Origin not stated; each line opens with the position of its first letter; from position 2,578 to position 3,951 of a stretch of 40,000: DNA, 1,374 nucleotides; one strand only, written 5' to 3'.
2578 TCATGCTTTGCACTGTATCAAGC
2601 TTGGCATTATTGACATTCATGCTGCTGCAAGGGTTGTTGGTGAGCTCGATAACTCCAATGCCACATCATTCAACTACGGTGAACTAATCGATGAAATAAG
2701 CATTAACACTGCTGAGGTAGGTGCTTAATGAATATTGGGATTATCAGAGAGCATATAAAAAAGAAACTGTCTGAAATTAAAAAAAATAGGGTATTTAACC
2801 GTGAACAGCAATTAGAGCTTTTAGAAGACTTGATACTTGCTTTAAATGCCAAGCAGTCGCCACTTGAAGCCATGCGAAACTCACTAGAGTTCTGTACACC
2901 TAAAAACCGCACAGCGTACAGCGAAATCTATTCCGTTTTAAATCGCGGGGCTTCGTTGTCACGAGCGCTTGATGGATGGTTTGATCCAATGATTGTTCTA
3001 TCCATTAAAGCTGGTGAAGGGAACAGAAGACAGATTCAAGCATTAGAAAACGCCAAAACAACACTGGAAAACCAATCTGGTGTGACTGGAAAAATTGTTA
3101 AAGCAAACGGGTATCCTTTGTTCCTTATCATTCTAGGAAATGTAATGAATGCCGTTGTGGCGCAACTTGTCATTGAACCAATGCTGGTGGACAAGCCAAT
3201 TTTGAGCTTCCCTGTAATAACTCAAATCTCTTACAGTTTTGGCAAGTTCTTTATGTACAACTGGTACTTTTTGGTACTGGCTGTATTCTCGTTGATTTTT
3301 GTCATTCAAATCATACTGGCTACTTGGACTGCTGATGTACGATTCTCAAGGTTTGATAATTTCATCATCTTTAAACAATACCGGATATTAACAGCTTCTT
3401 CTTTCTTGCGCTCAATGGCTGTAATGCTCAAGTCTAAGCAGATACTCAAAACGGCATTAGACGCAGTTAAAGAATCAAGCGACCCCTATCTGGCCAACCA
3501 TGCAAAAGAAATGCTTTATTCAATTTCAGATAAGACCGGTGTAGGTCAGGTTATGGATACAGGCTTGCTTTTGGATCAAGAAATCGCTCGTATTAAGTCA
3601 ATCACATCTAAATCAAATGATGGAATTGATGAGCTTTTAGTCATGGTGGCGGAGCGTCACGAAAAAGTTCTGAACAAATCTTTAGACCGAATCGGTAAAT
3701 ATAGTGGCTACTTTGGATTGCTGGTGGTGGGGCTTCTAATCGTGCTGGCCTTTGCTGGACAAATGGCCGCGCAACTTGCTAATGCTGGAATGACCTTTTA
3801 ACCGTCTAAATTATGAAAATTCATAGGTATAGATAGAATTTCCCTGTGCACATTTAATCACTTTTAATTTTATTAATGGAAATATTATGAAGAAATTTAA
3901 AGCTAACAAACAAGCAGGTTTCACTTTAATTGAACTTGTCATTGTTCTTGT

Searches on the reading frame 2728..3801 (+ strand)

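Call 9: search_protein_families(library=pfam, proteins=[window:2728-3801:+], max_evalue=0.01)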
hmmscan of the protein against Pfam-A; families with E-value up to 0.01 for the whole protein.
window:2728-3801:+ (357 aa): 1 family
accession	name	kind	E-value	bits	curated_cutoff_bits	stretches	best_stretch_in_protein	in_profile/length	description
PF00482.28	T2SSF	-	3.7e-12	46.8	25.2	2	32-138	2-113/125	Type II secretion system (T2SS), protein F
